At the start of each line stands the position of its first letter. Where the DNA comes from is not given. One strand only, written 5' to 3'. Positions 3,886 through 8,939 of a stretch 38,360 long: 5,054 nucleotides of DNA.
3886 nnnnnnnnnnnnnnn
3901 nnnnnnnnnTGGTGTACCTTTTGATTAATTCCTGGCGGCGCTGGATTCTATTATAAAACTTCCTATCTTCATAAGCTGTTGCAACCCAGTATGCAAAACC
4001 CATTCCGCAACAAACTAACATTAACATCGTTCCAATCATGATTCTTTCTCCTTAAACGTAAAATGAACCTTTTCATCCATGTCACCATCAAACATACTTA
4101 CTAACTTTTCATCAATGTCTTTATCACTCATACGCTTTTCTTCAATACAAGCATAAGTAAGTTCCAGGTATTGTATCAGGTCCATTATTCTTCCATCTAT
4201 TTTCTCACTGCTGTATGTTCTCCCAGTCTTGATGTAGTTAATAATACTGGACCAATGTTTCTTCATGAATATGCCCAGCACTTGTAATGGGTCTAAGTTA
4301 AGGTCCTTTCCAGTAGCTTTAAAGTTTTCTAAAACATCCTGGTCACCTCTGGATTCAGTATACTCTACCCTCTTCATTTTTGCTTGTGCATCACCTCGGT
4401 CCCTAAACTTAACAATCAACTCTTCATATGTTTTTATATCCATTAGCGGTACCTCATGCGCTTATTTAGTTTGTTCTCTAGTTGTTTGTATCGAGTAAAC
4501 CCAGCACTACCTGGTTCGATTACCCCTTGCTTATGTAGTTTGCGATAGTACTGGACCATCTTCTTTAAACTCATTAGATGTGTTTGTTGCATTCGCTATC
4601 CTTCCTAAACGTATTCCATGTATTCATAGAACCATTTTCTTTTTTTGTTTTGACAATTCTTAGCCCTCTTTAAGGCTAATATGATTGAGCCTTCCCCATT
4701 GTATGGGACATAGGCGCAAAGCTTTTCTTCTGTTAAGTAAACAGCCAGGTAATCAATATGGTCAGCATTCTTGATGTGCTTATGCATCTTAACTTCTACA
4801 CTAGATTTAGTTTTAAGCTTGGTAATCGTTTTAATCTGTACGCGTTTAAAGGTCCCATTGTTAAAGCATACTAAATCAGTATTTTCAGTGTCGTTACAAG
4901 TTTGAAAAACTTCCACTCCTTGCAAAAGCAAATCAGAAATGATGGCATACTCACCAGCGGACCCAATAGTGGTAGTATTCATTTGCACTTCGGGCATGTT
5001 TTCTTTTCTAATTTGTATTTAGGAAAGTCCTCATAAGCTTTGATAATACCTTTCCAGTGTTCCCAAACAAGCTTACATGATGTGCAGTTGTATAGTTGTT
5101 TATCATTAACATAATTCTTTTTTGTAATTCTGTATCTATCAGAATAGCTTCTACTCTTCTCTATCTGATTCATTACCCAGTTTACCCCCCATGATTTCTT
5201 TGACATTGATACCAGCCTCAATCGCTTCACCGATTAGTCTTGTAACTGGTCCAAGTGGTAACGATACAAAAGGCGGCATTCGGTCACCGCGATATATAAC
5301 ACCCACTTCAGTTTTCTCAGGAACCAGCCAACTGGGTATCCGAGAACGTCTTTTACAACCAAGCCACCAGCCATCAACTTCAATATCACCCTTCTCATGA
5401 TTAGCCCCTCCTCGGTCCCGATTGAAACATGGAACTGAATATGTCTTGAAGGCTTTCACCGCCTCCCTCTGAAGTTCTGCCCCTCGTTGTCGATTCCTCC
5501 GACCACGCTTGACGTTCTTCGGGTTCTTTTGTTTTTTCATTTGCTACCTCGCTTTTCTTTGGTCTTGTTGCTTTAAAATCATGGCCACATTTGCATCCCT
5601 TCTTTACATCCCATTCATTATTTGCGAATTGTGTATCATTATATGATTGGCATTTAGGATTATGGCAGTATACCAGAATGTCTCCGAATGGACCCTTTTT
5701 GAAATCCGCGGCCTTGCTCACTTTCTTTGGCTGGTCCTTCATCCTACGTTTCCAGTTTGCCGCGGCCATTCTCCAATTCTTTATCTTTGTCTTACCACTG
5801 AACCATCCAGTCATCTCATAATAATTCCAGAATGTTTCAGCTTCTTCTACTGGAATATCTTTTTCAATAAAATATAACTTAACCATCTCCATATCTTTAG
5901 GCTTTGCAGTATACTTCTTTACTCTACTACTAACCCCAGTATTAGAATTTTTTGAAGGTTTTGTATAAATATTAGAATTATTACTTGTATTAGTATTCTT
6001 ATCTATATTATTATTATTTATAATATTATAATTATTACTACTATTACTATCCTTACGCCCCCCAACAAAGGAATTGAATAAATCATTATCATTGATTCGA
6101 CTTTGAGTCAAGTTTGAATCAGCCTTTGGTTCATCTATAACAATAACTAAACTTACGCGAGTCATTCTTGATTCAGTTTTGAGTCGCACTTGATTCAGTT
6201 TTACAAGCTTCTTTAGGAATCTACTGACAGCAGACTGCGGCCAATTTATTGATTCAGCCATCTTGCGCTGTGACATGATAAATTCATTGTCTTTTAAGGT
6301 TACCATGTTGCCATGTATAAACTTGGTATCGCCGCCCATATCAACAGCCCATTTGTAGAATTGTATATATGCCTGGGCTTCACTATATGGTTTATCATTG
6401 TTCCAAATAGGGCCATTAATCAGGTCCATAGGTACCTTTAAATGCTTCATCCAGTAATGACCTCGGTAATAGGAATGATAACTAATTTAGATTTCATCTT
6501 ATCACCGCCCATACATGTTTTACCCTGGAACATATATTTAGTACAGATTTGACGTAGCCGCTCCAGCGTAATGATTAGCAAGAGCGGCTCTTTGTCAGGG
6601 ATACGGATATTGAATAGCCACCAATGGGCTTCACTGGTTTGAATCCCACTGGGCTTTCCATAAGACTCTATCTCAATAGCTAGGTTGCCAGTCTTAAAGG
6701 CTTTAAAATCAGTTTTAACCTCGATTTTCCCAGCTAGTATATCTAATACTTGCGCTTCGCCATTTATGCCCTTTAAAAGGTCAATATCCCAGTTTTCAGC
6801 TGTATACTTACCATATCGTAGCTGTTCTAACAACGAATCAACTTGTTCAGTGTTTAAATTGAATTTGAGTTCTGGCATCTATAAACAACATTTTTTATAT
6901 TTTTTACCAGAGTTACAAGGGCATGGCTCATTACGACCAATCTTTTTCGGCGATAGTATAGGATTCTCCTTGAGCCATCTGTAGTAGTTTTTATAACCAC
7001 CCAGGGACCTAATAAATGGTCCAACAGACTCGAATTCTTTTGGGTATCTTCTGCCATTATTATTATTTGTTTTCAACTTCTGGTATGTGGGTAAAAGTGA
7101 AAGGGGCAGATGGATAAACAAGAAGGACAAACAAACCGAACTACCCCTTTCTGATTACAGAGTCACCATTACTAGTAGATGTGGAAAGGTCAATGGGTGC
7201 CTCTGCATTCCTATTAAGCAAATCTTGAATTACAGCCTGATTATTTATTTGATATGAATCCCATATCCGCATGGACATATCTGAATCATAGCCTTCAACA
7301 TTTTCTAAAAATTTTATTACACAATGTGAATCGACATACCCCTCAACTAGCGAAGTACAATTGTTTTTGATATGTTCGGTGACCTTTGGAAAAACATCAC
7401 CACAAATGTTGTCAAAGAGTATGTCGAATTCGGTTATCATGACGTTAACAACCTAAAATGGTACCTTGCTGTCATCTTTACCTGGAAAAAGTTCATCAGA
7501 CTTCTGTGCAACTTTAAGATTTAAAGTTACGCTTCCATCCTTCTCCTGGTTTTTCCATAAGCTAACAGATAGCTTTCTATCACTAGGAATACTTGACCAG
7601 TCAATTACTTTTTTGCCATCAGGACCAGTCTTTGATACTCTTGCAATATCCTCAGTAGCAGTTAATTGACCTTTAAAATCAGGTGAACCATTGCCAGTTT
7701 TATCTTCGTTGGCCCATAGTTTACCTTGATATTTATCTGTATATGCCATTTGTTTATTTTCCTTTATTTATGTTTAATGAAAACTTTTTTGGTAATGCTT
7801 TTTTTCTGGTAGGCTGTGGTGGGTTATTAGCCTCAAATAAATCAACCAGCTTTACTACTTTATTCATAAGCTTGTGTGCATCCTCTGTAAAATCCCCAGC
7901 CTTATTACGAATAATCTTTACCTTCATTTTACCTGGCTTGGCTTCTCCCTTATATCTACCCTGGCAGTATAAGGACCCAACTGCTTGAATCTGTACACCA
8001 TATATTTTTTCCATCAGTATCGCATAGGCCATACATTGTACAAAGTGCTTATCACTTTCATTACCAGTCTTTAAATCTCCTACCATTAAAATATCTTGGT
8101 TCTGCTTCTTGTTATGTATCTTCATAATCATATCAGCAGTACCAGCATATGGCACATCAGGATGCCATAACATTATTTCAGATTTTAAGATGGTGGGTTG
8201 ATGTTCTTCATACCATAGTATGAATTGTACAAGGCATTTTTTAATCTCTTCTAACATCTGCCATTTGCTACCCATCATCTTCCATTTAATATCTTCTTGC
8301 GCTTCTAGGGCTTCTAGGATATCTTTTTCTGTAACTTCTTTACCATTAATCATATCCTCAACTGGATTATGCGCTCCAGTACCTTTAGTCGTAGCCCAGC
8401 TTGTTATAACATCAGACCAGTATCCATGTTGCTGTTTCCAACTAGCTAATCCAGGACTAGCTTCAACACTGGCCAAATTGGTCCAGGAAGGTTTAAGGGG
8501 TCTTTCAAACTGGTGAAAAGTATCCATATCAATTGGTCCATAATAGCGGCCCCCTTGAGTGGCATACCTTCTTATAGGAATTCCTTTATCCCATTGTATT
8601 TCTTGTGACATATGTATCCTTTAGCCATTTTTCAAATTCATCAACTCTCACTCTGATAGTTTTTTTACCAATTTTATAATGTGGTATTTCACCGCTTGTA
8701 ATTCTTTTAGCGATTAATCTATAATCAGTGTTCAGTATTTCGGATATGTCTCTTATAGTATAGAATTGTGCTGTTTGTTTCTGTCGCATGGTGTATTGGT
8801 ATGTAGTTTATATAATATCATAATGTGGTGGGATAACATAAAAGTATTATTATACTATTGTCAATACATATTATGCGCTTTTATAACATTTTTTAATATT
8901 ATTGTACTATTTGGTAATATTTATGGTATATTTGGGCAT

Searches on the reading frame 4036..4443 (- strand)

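Call 12: search_protein_families(library=phrogs, proteins=[window:4036-4443:-], max_evalue=0.001)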
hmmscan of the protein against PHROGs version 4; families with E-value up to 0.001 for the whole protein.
window:4036-4443:- (135 aa): 1 family
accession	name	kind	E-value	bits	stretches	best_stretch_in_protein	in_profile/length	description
phrog_6802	-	unknown function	1.7e-15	58.4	1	1-108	1-106/122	-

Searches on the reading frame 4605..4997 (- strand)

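Call 12: search_protein_families(library=phrogs, proteins=[window:4605-4997:-], max_evalue=0.001)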
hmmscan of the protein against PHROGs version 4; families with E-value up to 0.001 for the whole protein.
window:4605-4997:- (130 aa): 1 family
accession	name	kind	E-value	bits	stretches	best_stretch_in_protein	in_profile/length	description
phrog_5018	-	unknown function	6.2e-17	63.1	1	6-119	2-118/134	-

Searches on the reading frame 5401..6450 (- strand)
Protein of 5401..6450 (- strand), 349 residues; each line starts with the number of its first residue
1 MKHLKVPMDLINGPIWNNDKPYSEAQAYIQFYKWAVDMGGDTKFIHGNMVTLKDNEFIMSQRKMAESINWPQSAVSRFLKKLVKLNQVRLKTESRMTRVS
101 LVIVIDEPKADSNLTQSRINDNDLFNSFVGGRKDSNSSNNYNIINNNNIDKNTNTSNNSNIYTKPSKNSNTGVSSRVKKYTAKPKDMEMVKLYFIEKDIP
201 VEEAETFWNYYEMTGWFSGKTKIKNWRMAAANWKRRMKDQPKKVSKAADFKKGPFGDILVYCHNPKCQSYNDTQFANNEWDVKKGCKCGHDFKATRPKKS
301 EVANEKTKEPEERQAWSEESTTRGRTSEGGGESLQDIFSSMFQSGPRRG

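Call 12: search_protein_families(library=phrogs, proteins=[window:5401-6450:-], max_evalue=0.001)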
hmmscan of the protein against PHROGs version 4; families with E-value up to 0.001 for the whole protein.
window:5401-6450:- (349 aa): 5 families
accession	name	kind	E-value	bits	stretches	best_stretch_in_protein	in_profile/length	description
phrog_15768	-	unknown function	8.2e-14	53.1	1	131-249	71-196/228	-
phrog_28809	-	unknown function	1.6e-08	35.5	1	180-241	126-188/211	-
phrog_186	-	DNA, RNA and nucleotide metabolism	2.9e-06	28.2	1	4-163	23-175/308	DnaD-like helicase loader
phrog_428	-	DNA, RNA and nucleotide metabolism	2.9e-05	24.4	1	53-169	122-230/455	replication initiation protein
phrog_35955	-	unknown function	0.00068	20.1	0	20-104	20-100/285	-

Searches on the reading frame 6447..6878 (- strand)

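Call 12: search_protein_families(library=phrogs, proteins=[window:6447-6878:-], max_evalue=0.001)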
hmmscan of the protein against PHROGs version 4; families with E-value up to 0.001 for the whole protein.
window:6447-6878:- (143 aa): 1 family
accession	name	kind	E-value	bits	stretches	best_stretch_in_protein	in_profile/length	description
phrog_13596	-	unknown function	3.5e-23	83.1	1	28-141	7-122/131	-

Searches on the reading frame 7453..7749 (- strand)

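Call 12: search_protein_families(library=phrogs, proteins=[window:7453-7749:-], max_evalue=0.001)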
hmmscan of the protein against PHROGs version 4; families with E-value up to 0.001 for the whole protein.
window:7453-7749:- (98 aa): 1 family
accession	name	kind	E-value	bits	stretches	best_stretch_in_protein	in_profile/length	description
phrog_18154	-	DNA, RNA and nucleotide metabolism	3.6e-05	25.5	0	3-47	2-45/105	single strand DNA binding protein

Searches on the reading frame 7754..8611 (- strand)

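Call 7: search_protein_families(library=phrogs, proteins=[window:7754-8611:-], max_evalue=0.01)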
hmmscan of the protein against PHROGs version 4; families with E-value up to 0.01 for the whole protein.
window:7754-8611:- (285 aa): 3 families
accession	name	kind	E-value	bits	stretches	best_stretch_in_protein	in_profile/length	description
phrog_298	-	DNA, RNA and nucleotide metabolism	7.8e-24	85.5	1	13-212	47-223/293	exonuclease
phrog_69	-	DNA, RNA and nucleotide metabolism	2e-12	47.9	1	57-267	104-309/501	exonuclease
phrog_466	-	DNA, RNA and nucleotide metabolism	0.00052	20.4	1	142-189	258-307/446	exonuclease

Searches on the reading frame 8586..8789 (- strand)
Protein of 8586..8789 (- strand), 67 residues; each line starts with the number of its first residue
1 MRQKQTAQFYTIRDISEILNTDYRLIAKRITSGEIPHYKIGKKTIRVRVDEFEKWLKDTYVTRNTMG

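Call 87: search_protein_families(library=ncbifam, proteins=[window:8586-8789:-], max_evalue=0.01)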
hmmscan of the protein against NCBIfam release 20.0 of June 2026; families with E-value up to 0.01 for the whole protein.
window:8586-8789:- (67 aa): 2 families
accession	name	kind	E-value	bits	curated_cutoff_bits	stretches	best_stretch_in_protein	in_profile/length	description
TIGR01764.1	excise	domain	2e-08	34.5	28.8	1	9-57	1-48/49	excisionase family DNA-binding protein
NF047737.1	antiphage_MADS1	equivalog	0.0049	17.1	80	1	10-56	4-49/49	methylation-associated defense system helix-turn-helix domain-containing protein MAD1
